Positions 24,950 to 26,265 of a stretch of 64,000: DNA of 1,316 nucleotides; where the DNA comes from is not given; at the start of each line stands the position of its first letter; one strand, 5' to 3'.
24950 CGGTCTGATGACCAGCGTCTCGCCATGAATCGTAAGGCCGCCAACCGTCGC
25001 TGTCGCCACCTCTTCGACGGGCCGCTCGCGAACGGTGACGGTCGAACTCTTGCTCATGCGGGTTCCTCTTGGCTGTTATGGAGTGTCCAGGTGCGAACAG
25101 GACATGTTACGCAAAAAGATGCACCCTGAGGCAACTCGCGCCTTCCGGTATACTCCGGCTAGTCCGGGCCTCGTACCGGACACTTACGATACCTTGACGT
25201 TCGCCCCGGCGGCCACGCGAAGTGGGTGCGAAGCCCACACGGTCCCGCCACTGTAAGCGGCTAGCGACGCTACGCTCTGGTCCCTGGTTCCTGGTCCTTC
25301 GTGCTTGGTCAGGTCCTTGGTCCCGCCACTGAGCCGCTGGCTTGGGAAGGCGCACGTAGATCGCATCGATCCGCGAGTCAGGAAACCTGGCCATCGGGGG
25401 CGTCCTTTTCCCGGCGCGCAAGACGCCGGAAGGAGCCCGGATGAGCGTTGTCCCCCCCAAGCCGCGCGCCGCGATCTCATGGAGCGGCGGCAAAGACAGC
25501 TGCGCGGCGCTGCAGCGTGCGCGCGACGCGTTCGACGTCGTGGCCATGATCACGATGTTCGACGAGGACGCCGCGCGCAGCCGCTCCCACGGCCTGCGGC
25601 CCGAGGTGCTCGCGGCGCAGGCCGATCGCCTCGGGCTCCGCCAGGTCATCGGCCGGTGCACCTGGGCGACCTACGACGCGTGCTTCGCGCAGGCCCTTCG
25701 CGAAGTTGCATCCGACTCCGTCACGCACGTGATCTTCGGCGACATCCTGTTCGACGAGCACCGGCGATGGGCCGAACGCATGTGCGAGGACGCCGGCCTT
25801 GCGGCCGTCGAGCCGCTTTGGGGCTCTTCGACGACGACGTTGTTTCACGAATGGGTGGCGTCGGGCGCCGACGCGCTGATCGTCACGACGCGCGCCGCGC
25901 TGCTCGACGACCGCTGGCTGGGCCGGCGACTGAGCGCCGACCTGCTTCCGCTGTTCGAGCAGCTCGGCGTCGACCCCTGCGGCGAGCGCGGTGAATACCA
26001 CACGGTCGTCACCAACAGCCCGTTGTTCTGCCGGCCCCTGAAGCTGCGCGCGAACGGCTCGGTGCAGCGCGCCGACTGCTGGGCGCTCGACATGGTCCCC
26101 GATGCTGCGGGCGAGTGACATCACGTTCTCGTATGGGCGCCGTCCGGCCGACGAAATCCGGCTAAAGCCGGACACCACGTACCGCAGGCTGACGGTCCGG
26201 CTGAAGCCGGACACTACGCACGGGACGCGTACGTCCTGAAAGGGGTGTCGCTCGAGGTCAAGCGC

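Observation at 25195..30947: Cobalamin-riboswitch locus with two DUF71/COG2102 PP-loop paralogues and a cytoplasmic BtuF-like binder: candidate corrinoid salvage/remodelling module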

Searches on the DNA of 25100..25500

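Call 34: search_rna_families(source=window, start=25100, end=25500, threshold=evalue, max_evalue=0.01, show_alignments=1)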
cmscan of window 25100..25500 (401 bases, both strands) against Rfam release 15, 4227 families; matches with E-value up to 0.01: 1.
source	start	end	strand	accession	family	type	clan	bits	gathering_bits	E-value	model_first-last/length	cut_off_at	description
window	25219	25385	+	RF00174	Cobalamin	Cis-reg; riboswitch;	CL00101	57.4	31.5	7.9e-14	48-166/189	no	Cobalamin riboswitch aptamer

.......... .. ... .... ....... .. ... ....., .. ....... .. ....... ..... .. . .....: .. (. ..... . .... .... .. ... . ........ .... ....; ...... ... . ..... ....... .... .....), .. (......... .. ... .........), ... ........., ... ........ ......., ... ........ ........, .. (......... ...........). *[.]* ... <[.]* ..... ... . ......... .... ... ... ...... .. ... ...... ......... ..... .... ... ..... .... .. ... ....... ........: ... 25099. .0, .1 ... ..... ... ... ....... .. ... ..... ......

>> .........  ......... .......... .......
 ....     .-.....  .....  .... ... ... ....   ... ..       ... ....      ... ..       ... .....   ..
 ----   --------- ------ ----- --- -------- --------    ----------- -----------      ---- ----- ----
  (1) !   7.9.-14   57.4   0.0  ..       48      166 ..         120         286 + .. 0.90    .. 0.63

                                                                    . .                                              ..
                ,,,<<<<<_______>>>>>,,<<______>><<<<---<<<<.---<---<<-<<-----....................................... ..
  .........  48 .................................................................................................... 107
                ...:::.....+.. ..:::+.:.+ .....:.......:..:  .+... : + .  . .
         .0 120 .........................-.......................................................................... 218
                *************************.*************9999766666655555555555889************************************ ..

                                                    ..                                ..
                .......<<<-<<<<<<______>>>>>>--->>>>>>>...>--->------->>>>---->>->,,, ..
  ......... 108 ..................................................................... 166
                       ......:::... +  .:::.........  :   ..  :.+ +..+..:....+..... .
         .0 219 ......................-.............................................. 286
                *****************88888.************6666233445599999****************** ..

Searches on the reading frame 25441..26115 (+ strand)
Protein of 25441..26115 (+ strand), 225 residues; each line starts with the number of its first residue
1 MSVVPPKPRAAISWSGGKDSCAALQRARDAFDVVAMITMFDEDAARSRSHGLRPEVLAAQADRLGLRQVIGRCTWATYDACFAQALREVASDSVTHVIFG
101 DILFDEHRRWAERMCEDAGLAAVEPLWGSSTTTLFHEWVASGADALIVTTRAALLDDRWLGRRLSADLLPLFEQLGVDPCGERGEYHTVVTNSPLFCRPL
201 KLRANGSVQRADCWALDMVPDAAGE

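Call 12: search_protein_families(library=pfam, proteins=[window:25441-26115:+], max_evalue=0.01)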
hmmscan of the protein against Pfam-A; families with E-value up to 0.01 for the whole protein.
seq(225 aa): 1 family
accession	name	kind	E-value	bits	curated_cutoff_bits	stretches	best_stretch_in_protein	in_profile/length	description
PF01902.24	Diphthami_syn_2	-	3.1e-38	132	23.2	1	9-216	2-212/219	Diphthamide synthase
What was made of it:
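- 25441..26118 (+): DUF71-1, a PP-loop ATP pyrophosphatase of 225 aa (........; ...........). PF01902 at 132 bits (call 12).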

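Call 13: search_protein_families(library=ncbifam, proteins=[window:25441-26115:+], max_evalue=0.001)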
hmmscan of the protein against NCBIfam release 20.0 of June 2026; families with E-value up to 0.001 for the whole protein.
seq(225 aa): 3 families
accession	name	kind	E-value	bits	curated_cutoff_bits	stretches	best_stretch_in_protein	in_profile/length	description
TIGR03679.1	Dph6_archaeal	equivalog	3.4e-25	88.6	197.3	1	14-205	4-202/218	diphthine--ammonia ligase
NF052346.1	PAB0415_fam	hypoth_equivalog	2.8e-24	86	250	1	86-205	69-192/205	PAB0415 family putative ATP pyrophosphatase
NF052347.1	TTX_0299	hypoth_equivalog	1.4e-21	77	250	1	14-214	4-195/200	TTX_0299 family putative ATP pyrophosphatase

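Call 25: search_solved_structures(query=window:25441-26115:+, max_evalue=0.01, show_alignments=2)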
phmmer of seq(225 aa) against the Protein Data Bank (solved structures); distinct sequences matched with E-value up to 0.01: 2.
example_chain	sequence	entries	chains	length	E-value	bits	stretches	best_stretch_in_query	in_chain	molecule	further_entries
3rjz_A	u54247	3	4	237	5.8e-16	62.3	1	10-198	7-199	N-type ATP pyrophosphatase superfamily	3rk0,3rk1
2d13_A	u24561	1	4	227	9.9e-11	45.2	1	10-198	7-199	hypothetical protein PH1257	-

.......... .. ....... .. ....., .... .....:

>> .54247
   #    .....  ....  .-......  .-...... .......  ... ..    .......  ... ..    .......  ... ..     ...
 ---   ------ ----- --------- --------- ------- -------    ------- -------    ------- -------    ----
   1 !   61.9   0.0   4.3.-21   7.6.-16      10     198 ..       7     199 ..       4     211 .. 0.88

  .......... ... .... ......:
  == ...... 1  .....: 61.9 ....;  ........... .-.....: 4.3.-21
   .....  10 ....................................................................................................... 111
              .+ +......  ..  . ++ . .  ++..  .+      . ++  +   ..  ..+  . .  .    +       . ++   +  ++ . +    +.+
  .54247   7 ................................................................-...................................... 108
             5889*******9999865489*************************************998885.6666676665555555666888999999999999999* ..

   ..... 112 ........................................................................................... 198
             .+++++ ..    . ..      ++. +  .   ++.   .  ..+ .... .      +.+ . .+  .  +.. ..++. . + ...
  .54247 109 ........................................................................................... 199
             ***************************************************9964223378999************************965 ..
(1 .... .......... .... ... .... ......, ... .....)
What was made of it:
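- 25441..26118 (+): Best solved relative is PF0828 (3RJZ), E 5.8e-16 (call 25).
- On DUF71 / COG2102 PP-loop ATP pyrophosphatase (PF01902): DUF71-1 was tested by sequence only (call 25).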

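Call 57: find_homologous_proteins(query=window:25441-26115:+)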
Query window:25441-26115:+ (225 aa): 5755 proteins with E <= 0.001 among 8000 candidates; the best 120 are listed.
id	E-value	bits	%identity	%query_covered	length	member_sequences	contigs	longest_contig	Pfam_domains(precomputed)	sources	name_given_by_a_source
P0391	4.9e-148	509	100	100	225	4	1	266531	PF28410.1,PF01902.25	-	-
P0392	1.7e-137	475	93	100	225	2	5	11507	PF28410.1,PF01902.25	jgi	jgi:uncharacterized protein (TIGR00290 family)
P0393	8.8e-135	466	93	99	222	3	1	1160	PF28410.1,PF01902.25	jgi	jgi:uncharacterized protein (TIGR00290 family)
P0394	7.4e-131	453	90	97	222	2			PF28410.1,PF01902.25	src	-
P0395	9.2e-130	449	90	96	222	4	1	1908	PF28410.1,PF01902.25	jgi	jgi:diphthine-ammonia ligase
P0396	1.8e-129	448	91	96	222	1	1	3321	PF28410.1,PF01902.25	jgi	-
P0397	2.4e-129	448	89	98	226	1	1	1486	PF28410.1,PF01902.25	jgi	jgi:diphthine-ammonia ligase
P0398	2.5e-127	441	91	96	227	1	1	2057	PF28410.1,PF01902.25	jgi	jgi:uncharacterized protein (TIGR00290 family)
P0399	2.2e-126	438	86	99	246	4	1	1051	PF28410.1,PF01902.25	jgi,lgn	jgi:uncharacterized protein (TIGR00290 family)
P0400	9.8e-123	426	88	96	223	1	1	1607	PF28410.1,PF01902.25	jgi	jgi:uncharacterized protein (TIGR00290 family)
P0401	5.6e-122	424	86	98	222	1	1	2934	PF28410.1,PF01902.25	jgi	-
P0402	6.7e-122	424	87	96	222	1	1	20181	PF28410.1,PF01902.25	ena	-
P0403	8.0e-122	423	87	96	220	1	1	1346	PF28410.1,PF01902.25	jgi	jgi:diphthine-ammonia ligase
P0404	1.3e-121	423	85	98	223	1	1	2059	PF28410.1,PF01902.25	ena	-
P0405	2.5e-121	422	82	99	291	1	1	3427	PF28410.1,PF01902.25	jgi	jgi:diphthine-ammonia ligase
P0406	9.9e-119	413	85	97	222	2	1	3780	PF28410.1,PF01902.25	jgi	jgi:uncharacterized protein (TIGR00290 family)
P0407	1.2e-118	413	81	100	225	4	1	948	PF28410.1,PF01902.25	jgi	-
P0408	1.7e-118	412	81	98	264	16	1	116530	PF28410.1,PF01902.25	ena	-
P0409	1.2e-117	410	81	96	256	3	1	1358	PF28410.1,PF01902.25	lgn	-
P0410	1.0e-116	407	82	98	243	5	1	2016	PF28410.1,PF01902.25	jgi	jgi:uncharacterized protein (TIGR00290 family)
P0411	9.8e-116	403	80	98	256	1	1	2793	PF28410.1,PF01902.25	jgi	jgi:diphthine-ammonia ligase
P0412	1.9e-114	399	79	98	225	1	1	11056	PF28410.1,PF01902.25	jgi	jgi:diphthine-ammonia ligase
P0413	8.6e-114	397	79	98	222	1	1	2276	PF28410.1,PF01902.25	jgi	jgi:uncharacterized protein (TIGR00290 family)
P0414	3.8e-113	395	80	97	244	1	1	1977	PF28410.1,PF01902.25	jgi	jgi:uncharacterized protein (TIGR00290 family)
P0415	8.1e-112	391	86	89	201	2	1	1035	PF28410.1,PF01902.25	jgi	jgi:uncharacterized protein (TIGR00290 family)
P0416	3.1e-111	389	77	99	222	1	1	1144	PF28410.1,PF01902.25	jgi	jgi:uncharacterized protein (TIGR00290 family)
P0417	3.7e-111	388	77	97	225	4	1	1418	PF28410.1,PF01902.25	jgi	jgi:diphthine-ammonia ligase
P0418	8.6e-110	384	76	98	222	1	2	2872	PF28410.1,PF01902.25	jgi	jgi:uncharacterized protein (TIGR00290 family)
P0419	1.2e-109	384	76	97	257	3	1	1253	PF28410.1,PF01902.25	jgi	jgi:diphthine-ammonia ligase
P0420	1.5e-109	383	79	94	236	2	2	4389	PF28410.1,PF01902.25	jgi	jgi:uncharacterized protein (TIGR00290 family)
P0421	2.7e-109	382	77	99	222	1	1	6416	PF28410.1,PF01902.25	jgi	jgi:uncharacterized protein (TIGR00290 family)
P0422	4.5e-109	382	75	96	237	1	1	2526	PF28410.1,PF01902.25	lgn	-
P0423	3.2e-108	379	75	97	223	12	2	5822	PF28410.1,PF01902.25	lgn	-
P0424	5.2e-108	378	76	96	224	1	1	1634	PF28410.1,PF01902.25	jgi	jgi:uncharacterized protein (TIGR00290 family)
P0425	2.7e-107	376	73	99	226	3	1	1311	PF28410.1,PF01902.25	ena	-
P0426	2.9e-107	376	73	99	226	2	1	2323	PF28410.1,PF01902.25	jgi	jgi:diphthine-ammonia ligase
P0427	5.3e-107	375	78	95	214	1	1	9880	PF28410.1,PF01902.25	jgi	jgi:uncharacterized protein (TIGR00290 family)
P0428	5.6e-107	375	74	96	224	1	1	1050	PF28410.1,PF01902.25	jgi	jgi:uncharacterized protein (TIGR00290 family)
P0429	8.2e-107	374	72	100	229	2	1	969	PF28410.1,PF01902.25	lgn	-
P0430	1.1e-106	374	74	99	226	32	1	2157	PF28410.1,PF01902.25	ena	-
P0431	1.9e-106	373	72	100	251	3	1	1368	PF28410.1,PF01902.25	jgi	jgi:diphthine-ammonia ligase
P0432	1.9e-106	373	73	98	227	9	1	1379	PF28410.1,PF01902.25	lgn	-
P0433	2.2e-106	373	75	98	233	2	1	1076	PF28410.1,PF01902.25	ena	-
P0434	2.3e-106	373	75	96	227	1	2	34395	PF28410.1,PF01902.25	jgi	jgi:uncharacterized protein (TIGR00290 family)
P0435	3.2e-106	372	73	99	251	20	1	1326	PF28410.1,PF01902.25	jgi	-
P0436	3.6e-106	372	74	99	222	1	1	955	PF28410.1,PF01902.25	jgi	jgi:uncharacterized protein (TIGR00290 family)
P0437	3.9e-106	372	73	96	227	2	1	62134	PF28410.1,PF01902.25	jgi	jgi:uncharacterized protein (TIGR00290 family)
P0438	4.7e-106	372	74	97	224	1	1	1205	PF28410.1,PF01902.25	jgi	jgi:diphthine-ammonia ligase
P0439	7.2e-106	371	74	97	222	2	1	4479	PF28410.1,PF01902.25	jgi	jgi:uncharacterized protein (TIGR00290 family)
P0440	7.8e-106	371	74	98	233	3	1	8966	PF28410.1,PF01902.25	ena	-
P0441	8.2e-106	371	71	100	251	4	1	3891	PF28410.1,PF01902.25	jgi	jgi:uncharacterized protein (TIGR00290 family)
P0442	1.6e-105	370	75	98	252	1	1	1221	PF28410.1,PF01902.25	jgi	jgi:uncharacterized protein (TIGR00290 family)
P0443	1.7e-105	370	74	97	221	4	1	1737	PF28410.1,PF01902.25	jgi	jgi:diphthine-ammonia ligase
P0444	1.8e-105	370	74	96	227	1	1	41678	PF28410.1,PF01902.25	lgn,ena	-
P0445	2.5e-105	369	74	97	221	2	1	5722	PF28410.1,PF01902.25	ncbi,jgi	ncbi:MAG TPA: diphthine--ammonia ligase [Vicinamibacterales bacterium]|jgi:uncharacterized protein (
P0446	2.9e-105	369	76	96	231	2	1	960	PF28410.1,PF01902.25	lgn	-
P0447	3.4e-105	369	75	96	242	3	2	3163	PF28410.1,PF01902.25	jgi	jgi:diphthine-ammonia ligase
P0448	5.1e-105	368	73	97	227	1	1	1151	PF28410.1,PF01902.25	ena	-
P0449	1.1e-104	367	74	95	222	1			PF28410.1,PF01902.25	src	-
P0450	1.2e-104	367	75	96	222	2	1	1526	PF28410.1,PF01902.25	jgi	jgi:diphthine-ammonia ligase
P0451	1.2e-104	367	75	97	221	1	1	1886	PF28410.1,PF01902.25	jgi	jgi:uncharacterized protein (TIGR00290 family)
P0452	1.2e-104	367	75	97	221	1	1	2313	PF28410.1,PF01902.25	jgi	-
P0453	2.0e-104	366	72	96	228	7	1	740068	PF28410.1,PF01902.25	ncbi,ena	-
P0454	3.7e-104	366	75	95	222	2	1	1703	PF28410.1,PF01902.25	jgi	-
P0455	3.8e-104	366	75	95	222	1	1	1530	PF28410.1,PF01902.25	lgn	-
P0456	6.2e-104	365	72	98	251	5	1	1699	PF28410.1,PF01902.25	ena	-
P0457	6.7e-104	365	75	96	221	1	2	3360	PF28410.1,PF01902.25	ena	-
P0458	9.1e-104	364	71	97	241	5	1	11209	PF28410.1,PF01902.25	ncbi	-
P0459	9.5e-104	364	73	96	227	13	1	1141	PF28410.1,PF01902.25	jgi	jgi:diphthine-ammonia ligase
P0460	9.6e-104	364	73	99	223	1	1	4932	PF28410.1,PF01902.25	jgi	jgi:uncharacterized protein (TIGR00290 family)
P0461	1.1e-103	364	72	97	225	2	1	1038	PF28410.1,PF01902.25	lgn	-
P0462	1.3e-103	364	73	97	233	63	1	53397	PF28410.1,PF01902.25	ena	-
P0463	1.4e-103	364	73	99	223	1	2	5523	PF28410.1,PF01902.25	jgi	jgi:uncharacterized protein (TIGR00290 family)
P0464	1.8e-103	363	75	97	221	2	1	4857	PF28410.1,PF01902.25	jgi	-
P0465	1.9e-103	363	73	95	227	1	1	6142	PF28410.1,PF01902.25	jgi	jgi:uncharacterized protein (TIGR00290 family)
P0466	2.1e-103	363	76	95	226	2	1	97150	PF28410.1,PF01902.25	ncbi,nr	ncbi:MAG: diphthine--ammonia ligase [Acidobacteria bacterium]|nr:diphthine--ammonia ligase [Acidobac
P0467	2.3e-103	363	74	98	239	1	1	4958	PF28410.1,PF01902.25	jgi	jgi:uncharacterized protein (TIGR00290 family)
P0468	2.4e-103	363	76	95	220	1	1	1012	PF28410.1,PF01902.25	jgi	-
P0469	2.5e-103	363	74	96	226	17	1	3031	PF28410.1,PF01902.25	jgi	jgi:diphthine-ammonia ligase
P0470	3.1e-103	363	74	96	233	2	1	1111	PF28410.1,PF01902.25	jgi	jgi:uncharacterized protein (TIGR00290 family)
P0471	3.3e-103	362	73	97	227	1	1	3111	PF28410.1,PF01902.25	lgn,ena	-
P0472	3.9e-103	362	73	97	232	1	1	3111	PF28410.1,PF01902.25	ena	-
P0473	4.4e-103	362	74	96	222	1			PF28410.1,PF01902.25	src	-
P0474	5.7e-103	362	71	99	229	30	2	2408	PF28410.1,PF01902.25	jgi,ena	-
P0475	9.5e-103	361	71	96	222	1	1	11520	PF28410.1,PF01902.25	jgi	jgi:uncharacterized protein (TIGR00290 family)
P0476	1.0e-102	361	72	96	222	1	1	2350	PF28410.1,PF01902.25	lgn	-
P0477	1.2e-102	361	74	95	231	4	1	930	PF28410.1,PF01902.25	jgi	jgi:uncharacterized protein (TIGR00290 family)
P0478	1.5e-102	360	72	97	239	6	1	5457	PF28410.1,PF01902.25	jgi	jgi:diphthine-ammonia ligase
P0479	1.6e-102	360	69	97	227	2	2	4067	PF28410.1,PF01902.25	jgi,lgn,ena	-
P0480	1.9e-102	360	72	97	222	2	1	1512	PF28410.1,PF01902.25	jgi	jgi:uncharacterized protein (TIGR00290 family)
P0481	2.0e-102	360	73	96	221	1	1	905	PF28410.1,PF01902.25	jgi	jgi:uncharacterized protein (TIGR00290 family)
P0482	2.4e-102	360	75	94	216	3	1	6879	PF28410.1,PF01902.25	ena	-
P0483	2.5e-102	360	74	95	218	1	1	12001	PF28410.1,PF01902.25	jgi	jgi:diphthine-ammonia ligase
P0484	2.9e-102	359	72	96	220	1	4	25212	PF28410.1,PF01902.25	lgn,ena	-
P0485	3.0e-102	359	73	95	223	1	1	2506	PF28410.1,PF01902.25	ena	-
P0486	3.2e-102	359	75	94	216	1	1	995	PF28410.1,PF01902.25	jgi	jgi:uncharacterized protein (TIGR00290 family)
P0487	3.3e-102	359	75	94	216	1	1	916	PF28410.1,PF01902.25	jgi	jgi:diphthine-ammonia ligase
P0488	4.0e-102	359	72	97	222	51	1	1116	PF28410.1,PF01902.25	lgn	-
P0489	4.1e-102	359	71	98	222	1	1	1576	PF28410.1,PF01902.25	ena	-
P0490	4.3e-102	359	73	97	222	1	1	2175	PF28410.1,PF01902.25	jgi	jgi:diphthine-ammonia ligase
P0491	4.5e-102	359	74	96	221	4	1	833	PF28410.1,PF01902.25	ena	-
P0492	5.7e-102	358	72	96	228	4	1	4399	PF28410.1,PF01902.25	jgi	jgi:uncharacterized protein (TIGR00290 family)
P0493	6.6e-102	358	71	97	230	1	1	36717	PF28410.1,PF01902.25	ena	-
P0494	8.4e-102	358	72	97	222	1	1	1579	PF28410.1,PF01902.25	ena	-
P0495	8.4e-102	358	72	95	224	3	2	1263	PF28410.1,PF01902.25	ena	-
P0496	8.8e-102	358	71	96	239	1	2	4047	PF28410.1,PF01902.25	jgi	jgi:diphthine-ammonia ligase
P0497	9.0e-102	358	73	96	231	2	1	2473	PF28410.1,PF01902.25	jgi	jgi:diphthine-ammonia ligase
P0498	1.0e-101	358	73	94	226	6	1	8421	PF28410.1,PF01902.25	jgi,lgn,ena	-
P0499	1.1e-101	358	70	99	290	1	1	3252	PF28410.1,PF01902.25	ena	-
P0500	1.1e-101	357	72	95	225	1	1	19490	PF28410.1,PF01902.25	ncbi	-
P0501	1.1e-101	357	72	96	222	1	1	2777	PF28410.1,PF01902.25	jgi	jgi:diphthine-ammonia ligase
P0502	1.1e-101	357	71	95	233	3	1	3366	PF28410.1,PF01902.25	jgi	jgi:diphthine-ammonia ligase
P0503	1.1e-101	357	74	97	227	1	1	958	PF28410.1,PF01902.25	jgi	jgi:diphthine-ammonia ligase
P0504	1.3e-101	357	72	97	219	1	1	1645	PF28410.1,PF01902.25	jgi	jgi:uncharacterized protein (TIGR00290 family)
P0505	1.3e-101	357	71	96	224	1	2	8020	PF28410.1,PF01902.25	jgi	jgi:uncharacterized protein (TIGR00290 family)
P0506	1.4e-101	357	73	95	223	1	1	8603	PF28410.1,PF01902.25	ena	-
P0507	1.6e-101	357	73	96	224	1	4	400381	PF28410.1,PF01902.25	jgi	jgi:uncharacterized protein (TIGR00290 family)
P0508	1.6e-101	357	70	97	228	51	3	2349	PF28410.1,PF01902.25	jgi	jgi:uncharacterized protein (TIGR00290 family)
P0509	1.7e-101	357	75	96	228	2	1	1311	PF28410.1,PF01902.25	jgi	jgi:uncharacterized protein (TIGR00290 family)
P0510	1.7e-101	357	71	95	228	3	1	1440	PF28410.1,PF01902.25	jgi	jgi:uncharacterized protein (TIGR00290 family)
